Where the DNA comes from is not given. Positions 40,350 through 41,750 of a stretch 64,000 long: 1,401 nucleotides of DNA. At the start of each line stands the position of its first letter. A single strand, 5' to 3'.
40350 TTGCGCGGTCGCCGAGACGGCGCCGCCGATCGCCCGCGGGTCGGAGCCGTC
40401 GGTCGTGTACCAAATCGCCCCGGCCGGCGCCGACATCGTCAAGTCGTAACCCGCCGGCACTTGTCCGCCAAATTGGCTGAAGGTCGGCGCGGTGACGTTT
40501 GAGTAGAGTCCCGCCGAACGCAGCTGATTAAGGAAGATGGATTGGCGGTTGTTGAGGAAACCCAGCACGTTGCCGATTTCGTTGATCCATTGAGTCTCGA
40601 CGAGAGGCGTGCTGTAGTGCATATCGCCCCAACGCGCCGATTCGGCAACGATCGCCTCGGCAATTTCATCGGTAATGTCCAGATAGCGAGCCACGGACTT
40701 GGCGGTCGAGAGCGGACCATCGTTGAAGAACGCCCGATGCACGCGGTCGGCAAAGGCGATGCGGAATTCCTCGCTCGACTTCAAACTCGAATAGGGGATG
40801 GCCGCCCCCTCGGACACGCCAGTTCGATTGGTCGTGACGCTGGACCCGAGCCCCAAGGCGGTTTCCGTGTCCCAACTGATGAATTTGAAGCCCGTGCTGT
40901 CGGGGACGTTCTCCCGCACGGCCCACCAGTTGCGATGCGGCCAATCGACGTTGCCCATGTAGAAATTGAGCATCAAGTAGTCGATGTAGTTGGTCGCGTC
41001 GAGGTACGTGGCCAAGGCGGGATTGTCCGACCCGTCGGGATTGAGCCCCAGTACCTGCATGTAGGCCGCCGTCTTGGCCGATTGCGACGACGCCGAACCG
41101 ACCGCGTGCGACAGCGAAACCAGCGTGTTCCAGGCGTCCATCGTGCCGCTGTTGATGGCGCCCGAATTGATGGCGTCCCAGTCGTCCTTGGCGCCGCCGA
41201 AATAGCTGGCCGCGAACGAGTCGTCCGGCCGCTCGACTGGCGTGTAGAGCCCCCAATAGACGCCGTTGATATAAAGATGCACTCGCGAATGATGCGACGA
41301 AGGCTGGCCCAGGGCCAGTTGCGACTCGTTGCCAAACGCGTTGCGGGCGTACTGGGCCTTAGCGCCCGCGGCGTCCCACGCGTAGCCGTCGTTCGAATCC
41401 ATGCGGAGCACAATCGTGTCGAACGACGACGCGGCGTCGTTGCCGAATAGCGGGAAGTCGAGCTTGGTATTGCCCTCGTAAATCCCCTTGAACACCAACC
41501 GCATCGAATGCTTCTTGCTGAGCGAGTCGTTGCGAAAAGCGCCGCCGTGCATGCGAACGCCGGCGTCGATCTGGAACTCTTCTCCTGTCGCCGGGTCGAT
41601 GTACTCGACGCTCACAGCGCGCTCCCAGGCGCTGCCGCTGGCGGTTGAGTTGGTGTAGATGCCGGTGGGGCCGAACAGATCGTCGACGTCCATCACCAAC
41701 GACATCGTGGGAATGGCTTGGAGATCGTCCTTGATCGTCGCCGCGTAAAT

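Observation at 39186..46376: ECF sigma / anti-sigma pair positioned to control the CotH-LTD giant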

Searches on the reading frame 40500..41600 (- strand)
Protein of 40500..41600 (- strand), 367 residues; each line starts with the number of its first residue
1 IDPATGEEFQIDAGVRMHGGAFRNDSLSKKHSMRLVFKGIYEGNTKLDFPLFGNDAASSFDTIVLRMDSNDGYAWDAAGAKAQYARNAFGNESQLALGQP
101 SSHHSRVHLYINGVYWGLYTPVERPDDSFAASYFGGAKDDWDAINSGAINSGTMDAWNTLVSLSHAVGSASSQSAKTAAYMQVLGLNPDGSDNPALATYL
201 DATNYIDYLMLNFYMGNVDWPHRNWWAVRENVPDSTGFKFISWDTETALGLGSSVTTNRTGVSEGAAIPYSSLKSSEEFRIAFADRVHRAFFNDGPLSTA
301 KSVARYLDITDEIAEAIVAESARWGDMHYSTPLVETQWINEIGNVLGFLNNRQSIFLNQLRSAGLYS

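Call 67: search_solved_structures(query=window:40500-41600:-, max_evalue=10, show_alignments=2)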
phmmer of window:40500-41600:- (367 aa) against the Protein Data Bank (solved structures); distinct sequences matched with E-value up to 10: 0.
